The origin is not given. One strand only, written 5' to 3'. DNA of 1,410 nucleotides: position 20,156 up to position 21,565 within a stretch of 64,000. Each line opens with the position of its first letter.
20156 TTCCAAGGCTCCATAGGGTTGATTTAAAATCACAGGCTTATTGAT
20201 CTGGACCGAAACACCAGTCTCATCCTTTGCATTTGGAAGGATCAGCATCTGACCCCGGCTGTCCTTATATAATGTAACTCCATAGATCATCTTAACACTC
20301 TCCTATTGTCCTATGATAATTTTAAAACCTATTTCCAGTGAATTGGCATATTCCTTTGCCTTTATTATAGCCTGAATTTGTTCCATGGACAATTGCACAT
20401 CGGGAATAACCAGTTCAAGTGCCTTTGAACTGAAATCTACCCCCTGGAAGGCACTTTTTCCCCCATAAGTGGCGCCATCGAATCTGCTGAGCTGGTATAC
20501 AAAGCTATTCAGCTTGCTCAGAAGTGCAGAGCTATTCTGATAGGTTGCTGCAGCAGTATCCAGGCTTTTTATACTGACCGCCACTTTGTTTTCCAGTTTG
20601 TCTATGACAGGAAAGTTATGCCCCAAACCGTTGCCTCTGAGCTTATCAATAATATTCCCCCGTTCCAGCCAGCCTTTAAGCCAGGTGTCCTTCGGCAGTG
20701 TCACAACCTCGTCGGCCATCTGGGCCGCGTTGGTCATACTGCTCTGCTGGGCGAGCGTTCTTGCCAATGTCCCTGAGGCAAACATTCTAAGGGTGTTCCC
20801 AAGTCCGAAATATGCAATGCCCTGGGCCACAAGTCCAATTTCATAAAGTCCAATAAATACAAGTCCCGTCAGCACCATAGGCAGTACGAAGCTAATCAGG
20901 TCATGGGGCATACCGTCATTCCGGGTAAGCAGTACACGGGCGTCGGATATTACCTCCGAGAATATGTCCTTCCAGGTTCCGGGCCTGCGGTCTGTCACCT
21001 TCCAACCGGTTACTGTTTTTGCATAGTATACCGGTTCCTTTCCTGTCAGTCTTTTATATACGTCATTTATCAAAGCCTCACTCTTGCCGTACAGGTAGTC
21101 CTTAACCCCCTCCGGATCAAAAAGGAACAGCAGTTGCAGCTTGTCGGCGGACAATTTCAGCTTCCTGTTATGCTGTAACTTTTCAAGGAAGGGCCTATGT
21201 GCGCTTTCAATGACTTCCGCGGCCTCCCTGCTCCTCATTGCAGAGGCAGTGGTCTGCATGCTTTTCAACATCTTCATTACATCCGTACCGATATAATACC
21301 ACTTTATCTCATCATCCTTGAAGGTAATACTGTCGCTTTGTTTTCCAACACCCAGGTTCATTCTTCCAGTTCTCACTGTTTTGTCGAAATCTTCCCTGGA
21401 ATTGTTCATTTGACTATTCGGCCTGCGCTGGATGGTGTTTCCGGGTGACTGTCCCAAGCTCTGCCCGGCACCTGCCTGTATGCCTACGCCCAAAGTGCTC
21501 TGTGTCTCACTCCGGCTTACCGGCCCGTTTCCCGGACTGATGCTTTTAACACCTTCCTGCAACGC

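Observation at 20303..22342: DUF4157 (HExxH zincin-like) polymorphic-toxin-type protein with unassigned C-terminal domain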

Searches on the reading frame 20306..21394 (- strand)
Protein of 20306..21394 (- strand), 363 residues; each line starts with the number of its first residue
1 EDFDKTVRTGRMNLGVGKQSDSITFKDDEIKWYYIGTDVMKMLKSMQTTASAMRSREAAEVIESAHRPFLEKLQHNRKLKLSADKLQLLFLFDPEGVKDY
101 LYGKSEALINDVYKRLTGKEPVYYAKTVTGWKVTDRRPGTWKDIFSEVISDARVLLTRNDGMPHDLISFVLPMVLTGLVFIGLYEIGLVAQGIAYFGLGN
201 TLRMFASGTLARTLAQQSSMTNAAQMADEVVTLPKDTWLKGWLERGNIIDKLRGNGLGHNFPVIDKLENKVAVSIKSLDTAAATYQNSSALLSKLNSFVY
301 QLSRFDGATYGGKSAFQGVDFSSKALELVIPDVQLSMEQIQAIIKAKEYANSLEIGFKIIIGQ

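Call 19: find_homologous_proteins(query=window:20306-21394:-, max_evalue=0.001)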
Query seq(363 aa) (363 aa): 2 proteins with E <= 0.001 among 4625 candidates.
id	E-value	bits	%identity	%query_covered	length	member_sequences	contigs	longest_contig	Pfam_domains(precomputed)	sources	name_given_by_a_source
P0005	2.7e-133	462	60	100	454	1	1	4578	PF21111.4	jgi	jgi:hypothetical protein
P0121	1.0e-79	286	52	80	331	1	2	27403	PF21111.4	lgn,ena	-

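Call 29: search_protein_representatives(protein=window:20306-21394:-)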
Query: 363 residues. Proteins with E-value up to 0.001 (for the whole library): 1227; up to 1e-10: 338; up to 1e-30: 7. The best 150 are listed.
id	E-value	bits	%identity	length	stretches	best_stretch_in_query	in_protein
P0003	1.5e-201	685.2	86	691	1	1-363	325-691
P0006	7.6e-121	419.8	56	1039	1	2-363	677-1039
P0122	2.2e-66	240.8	48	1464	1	74-363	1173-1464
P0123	1.7e-45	172.1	35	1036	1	18-361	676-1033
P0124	4.1e-44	167.6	62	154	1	50-179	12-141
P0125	8.9e-42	159.9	36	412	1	19-361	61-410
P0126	2.5e-40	155.1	44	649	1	6-216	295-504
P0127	2.0e-28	115.9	37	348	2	225-352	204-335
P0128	1.2e-26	110.2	32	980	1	67-350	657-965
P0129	8.2e-24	100.8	33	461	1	11-219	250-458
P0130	1.2e-23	100.3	38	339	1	197-361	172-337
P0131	1.3e-23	100.2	52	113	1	256-362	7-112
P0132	2.4e-23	99.3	41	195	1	212-356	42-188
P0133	9.8e-23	97.3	46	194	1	234-359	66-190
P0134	4.5e-22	95.1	36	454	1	167-355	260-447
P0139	1.9e-21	93.0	34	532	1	19-231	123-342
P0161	2.6e-18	82.7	34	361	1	18-223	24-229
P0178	2.6e-17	79.5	32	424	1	19-218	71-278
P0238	1.1e-14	70.9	32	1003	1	20-215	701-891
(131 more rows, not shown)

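Call 30: search_protein_families(library=pfam, proteins=[P0122, P0123, P0125, P0126, P0128, P0129, P0139, P0161, P0178, P0238], max_evalue=0.01)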
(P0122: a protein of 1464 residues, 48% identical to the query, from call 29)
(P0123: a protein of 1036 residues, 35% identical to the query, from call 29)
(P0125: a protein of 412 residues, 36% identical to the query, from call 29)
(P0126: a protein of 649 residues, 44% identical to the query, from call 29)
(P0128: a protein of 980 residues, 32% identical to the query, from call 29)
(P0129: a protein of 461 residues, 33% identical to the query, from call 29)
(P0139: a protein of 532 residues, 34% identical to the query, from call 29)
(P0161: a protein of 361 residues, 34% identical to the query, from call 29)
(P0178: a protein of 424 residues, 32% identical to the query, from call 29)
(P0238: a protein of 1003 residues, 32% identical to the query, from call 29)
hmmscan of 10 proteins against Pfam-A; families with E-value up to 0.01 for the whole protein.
P0122 (1464 aa): 6 families
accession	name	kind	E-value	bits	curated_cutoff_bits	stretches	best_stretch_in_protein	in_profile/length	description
PF00082.27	Peptidase_S8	-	2.4e-51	175.2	21.8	1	190-442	3-273/288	Subtilase family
PF12849.12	PBP_like_2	-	1.8e-26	93.9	27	1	630-868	6-266/267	PBP superfamily domain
PF00963.24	Cohesin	-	2.4e-17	63.9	24.1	1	482-595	2-115/139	Cohesin domain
PF00404.24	Dockerin_1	-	1.7e-10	41.3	22.9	1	1014-1071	2-57/57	Dockerin type I domain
PF21111.3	CDI_toxin_EC869_like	-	4.4e-09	37.1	27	1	1355-1456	16-118/123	CDI toxin restriction endonuclease-like domain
PF22148.1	Fervidolysin_NPro-like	-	0.0015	19.3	21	1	66-135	18-81/81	Fervidolysin N-terminal prodomain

P0123 (1036 aa): 6 families
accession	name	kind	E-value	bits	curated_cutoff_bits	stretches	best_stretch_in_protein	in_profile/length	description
PF25106.1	VWA_4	-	1.7e-10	41.1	27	1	384-518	2-114/169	von Willebrand factor A domain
PF00092.34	VWA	-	4e-09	37.4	23.8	1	383-541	1-139/174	von Willebrand factor type A domain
PF21111.3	CDI_toxin_EC869_like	-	7.5e-08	33.1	27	1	928-1032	17-123/123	CDI toxin restriction endonuclease-like domain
PF18884.5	TSP3_bac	-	1.9e-06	28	25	2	173-193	1-20/22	Bacterial TSP3 repeat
PF11265.14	Med25_VWA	-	7.7e-06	26.2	21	1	410-555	44-188/213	Mediator complex subunit 25 von Willebrand factor type A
PF23981.1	DUF7305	-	2.2e-05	24.9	27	1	25-96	106-173/185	Domain of unknown function (DUF7305)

P0125 (412 aa): 1 family
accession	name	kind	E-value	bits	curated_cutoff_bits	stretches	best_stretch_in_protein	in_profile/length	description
PF21111.3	CDI_toxin_EC869_like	-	1.4e-06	29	27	1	312-409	22-123/123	CDI toxin restriction endonuclease-like domain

P0126 (649 aa): 1 family
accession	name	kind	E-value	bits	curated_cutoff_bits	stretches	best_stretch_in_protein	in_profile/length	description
PF08808.17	RES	-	7.5e-11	42.7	23.2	1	543-634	33-137/157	RES domain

P0128 (980 aa): 6 families
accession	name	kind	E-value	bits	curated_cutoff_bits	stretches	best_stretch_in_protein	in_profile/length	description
PF00553.25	CBM_2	-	5e-43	146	24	2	34-117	2-86/101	Cellulose binding domain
PF18884.5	TSP3_bac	-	9e-10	38.7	25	2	312-334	1-22/22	Bacterial TSP3 repeat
PF09478.16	CBM49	-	4.6e-08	33.7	23.4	1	35-111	3-77/80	Carbohydrate binding domain CBM49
PF21111.3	CDI_toxin_EC869_like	-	8.1e-05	23.3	27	1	872-976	18-123/123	CDI toxin restriction endonuclease-like domain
PF25079.1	COB_C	-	0.00018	22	27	0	138-200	78-145/209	COBRA family C-terminal domain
PF03495.19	Binary_toxB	-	0.00027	21.5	25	0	544-601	2-61/78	Clostridial binary toxin B/anthrax toxin PA Ca-binding domain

P0129 (461 aa): 0 families

P0139 (532 aa): 6 families
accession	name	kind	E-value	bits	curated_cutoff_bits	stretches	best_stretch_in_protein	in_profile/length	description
PF14424.12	Toxin-deaminase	-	2.1e-24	86.7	29.6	1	405-528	14-146/146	The BURPS668_1122 family of deaminases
PF18750.7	SNAD4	-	6.5e-05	23.4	27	1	468-526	29-87/130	Secreted Novel AID/APOBEC-like Deaminase 4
PF18778.7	NAD1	-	0.00022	21.8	27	1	472-526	51-106/175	Novel AID APOBEC clade 1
PF18769.7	APOBEC1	-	0.0009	19.8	27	1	472-526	18-73/101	APOBEC1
PF08210.17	APOBEC_N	-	0.0014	19.1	25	1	463-527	39-102/170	APOBEC-like N-terminal domain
PF18774.7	APOBEC4_like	-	0.0015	18.9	26.7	1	469-526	33-88/131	APOBEC4-like -AID/APOBEC-deaminase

P0161 (361 aa): 1 family
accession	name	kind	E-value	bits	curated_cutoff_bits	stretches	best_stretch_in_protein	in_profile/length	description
PF14436.11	EndoU_bacteria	-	1.1e-23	84.4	25.3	1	237-358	2-128/129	Bacterial EndoU nuclease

P0178 (424 aa): 0 families

P0238 (1003 aa): 3 families
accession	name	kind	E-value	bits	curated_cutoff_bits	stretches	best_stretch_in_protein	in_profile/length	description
PF01471.23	PG_binding_1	-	5e-25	87.9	23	2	587-641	2-56/57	Putative peptidoglycan binding domain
PF16383.10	DUF4992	-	4e-08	33.6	29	0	377-458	49-131/183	Domain of unknown function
PF24421.1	Ig_J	-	0.0019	18.7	29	0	393-461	28-96/104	Tip attachment protein J, Ig-like domain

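Call 96: search_protein_families(library=pfam, alignment_id=A9, max_evalue=0.0001)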
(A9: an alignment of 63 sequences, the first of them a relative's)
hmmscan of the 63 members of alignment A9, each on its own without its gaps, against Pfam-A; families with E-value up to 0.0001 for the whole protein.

A. member 1, P0122 (1464 aa): 5 families
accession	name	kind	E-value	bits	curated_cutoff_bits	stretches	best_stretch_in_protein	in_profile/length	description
PF00082.27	Peptidase_S8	-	2.4e-51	175.2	21.8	1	190-442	3-273/288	Subtilase family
PF12849.12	PBP_like_2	-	1.8e-26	93.9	27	1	630-868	6-266/267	PBP superfamily domain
PF00963.24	Cohesin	-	2.4e-17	63.9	24.1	1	482-595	2-115/139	Cohesin domain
PF00404.24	Dockerin_1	-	1.7e-10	41.3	22.9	1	1014-1071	2-57/57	Dockerin type I domain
PF21111.3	CDI_toxin_EC869_like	-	4.4e-09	37.1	27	1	1355-1456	16-118/123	CDI toxin restriction endonuclease-like domain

B. families by the number of members that match (of 63 scanned): 31 families (the first 25 are shown)
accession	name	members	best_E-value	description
PF21111.3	CDI_toxin_EC869_like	62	2.9e-20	CDI toxin restriction endonuclease-like domain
PF04740.18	LXG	5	1.5e-19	LXG domain of WXG superfamily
PF05593.20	RHS_repeat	4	5e-11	RHS Repeat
PF00092.34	VWA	3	2e-21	von Willebrand factor type A domain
PF04830.18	DUF637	3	2.8e-14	Possible hemagglutinin (DUF637)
PF18884.5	TSP3_bac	3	5.4e-14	Bacterial TSP3 repeat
PF20041.5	DUF6443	2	2.3e-40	Domain of unknown function (DUF6443)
PF03412.21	Peptidase_C39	2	4.1e-17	Peptidase C39 family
PF13519.12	VWA_2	2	3.7e-16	von Willebrand factor type A domain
PF25106.1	VWA_4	2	2.2e-14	von Willebrand factor A domain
PF14449.11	PT-TG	2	3.8e-09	Pre-toxin TG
PF00082.27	Peptidase_S8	1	2.4e-51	Subtilase family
PF00553.25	CBM_2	1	5e-43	Cellulose binding domain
PF13332.12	Fil_haemagg_2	1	1.8e-32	Hemagglutinin repeat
PF12849.12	PBP_like_2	1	1.8e-26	PBP superfamily domain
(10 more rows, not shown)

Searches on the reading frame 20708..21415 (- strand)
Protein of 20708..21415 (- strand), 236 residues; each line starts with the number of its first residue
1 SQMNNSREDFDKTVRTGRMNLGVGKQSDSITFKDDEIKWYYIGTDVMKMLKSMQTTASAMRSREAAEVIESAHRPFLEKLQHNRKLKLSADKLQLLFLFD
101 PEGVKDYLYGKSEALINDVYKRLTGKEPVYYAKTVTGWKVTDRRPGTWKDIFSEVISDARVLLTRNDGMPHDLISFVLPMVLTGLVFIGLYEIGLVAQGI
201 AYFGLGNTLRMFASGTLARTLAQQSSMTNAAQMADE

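Call 48: predict_structure(alignment_id=A5)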
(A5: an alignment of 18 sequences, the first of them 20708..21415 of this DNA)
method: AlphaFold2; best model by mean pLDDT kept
length: 236 residues; sequences in the alignment: 18
mean_pLDDT: 73.5   pTM: 0.62
mean pLDDT of the five models: 73.5, 72.4, 70.7, 69.2, 68.2
residues with pLDDT >= 90: 57; 70-90: 85; 50-70: 59; < 50: 35
segments of 3 or more residues with pLDDT < 50: 1-16, 182-191, 229-236
pLDDT, mean of each block of 10 residues (from residue 1): 38 48 68 87 89 79 83 90 95 90 94 94 89 87 77 82 73 54 45 57 60 70 59 43
secondary structure, 60 per line:
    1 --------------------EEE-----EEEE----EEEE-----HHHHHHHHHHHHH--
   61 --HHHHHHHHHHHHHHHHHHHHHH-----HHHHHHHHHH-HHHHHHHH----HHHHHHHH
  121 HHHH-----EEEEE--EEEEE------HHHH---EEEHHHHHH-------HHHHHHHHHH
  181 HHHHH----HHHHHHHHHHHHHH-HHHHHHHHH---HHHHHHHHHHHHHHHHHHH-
elements in order: E21-23 E29-32 E37-40 H46-58 H63-84 H90-99 H101-108 H113-124 E130-134 E137-141 H148-151 E155-157 H158-163 H171-185 H190-203 H205-213 H217-235

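Call 69: search_protein_families(library=pfam, alignment_id=A5, max_evalue=5)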
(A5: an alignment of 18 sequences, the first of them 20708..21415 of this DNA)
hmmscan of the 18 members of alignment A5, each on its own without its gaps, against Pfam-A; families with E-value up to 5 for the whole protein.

A. member 1, window:20708-21415:- (236 aa): 0 families

B. families by the number of members that match (of 18 scanned): 5 families
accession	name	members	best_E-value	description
PF18046.7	FKBP26_C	1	0.017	FKBP26_C-terminal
PF13128.11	DUF3954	1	0.06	Protein of unknown function (DUF3954)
PF03767.20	Acid_phosphat_B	1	0.074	HAD superfamily, subfamily IIIB (Acid phosphatase)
PF24711.1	YxiG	1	0.12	YxiG-like protein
PF11832.13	DUF3352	1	0.2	Protein of unknown function (DUF3352)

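Call 72: find_related_loci(query=A8, collection=genome_contigs, flank=4000)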
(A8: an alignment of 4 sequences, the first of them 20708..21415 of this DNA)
Query A8 (236 aa) in genome_contigs; peptide patterns used: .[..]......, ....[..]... (x = any residue, [..] = any of these).
48 stretches matched a pattern; 1 encode a relative of the query (tblastn E <= 1e-3); 1 distinct loci.
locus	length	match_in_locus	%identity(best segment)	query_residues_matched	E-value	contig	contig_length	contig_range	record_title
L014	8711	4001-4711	80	4-236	4e-134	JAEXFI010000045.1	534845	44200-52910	MAG: Bacillota bacterium isolate OH_HBB_241 k127_668361, whole genome shotgun sequence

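Call 83: find_related_loci(query=A8, collection=metagenome_contigs, flank=4000)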
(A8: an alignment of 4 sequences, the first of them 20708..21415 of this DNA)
Query A8 (236 aa) in metagenome_contigs; peptide patterns used: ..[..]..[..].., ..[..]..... (x = any residue, [..] = any of these).
339 stretches matched a pattern, but none encodes a relative of the query by tblastn (E <= 1e-3).

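Call 99: fold_search(model_id=the predicted structure, library=viral)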
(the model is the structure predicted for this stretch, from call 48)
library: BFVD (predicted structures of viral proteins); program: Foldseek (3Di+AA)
matches with E <= 10: 97; with E <= 0.001: 0
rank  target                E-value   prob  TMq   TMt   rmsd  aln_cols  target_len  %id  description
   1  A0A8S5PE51            8.0e-02  0.06  0.10  0.03  32.0       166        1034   19  Tail protein [Siphoviridae sp. ctLOE2]
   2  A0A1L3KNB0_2          1.2e-01  0.06  0.12  0.04  24.2       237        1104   11  (no name in the UniProt tables at hand)
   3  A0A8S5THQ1            5.7e-01  0.08  0.15  0.18  15.7       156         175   15  Uncharacterized protein [Myoviridae sp. ctIty1]
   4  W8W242                9.0e-01  0.06  0.14  0.12  25.2       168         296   14  Uncharacterized protein [Invertebrate iridovirus 25]
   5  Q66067                9.6e-01  0.05  0.14  0.18  18.3       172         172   13  DNA helicase/primase complex (Fragment) [Canid alphaherpesvirus 1]
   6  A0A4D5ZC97            1.5e+00  0.02  0.13  0.11  26.9       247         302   12  Uncharacterized protein [Burkholderia phage BcepSaruman]
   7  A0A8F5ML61            1.7e+00  0.07  0.13  0.23  13.9       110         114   14  Uncharacterized protein [Microvirus mar46]
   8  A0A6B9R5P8            1.8e+00  0.05  0.13  0.20  17.3       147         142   11  (no name in the UniProt tables at hand)
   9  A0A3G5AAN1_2          2.0e+00  0.03  0.14  0.05  14.3       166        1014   14  DUF3638 domain-containing protein [Hyperionvirus sp.]
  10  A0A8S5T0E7            2.3e+00  0.01  0.10  0.10  18.2       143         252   14  Uncharacterized protein [Myoviridae sp. ctWb16]
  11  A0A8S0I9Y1            2.4e+00  0.07  0.17  0.18  12.6       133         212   11  (no name in the UniProt tables at hand)
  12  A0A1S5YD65            2.4e+00  0.02  0.14  0.12  18.5       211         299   11  BRO family [Leptopilina boulardi filamentous virus]
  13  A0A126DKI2            2.6e+00  0.03  0.09  0.19  10.8        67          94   19  (no name in the UniProt tables at hand)
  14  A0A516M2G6            2.7e+00  0.04  0.16  0.10  19.7       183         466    9  (no name in the UniProt tables at hand)
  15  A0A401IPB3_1          2.9e+00  0.02  0.13  0.04  21.8       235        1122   16  Wsv143-like protein [Metapenaeus ensis nimavirus]
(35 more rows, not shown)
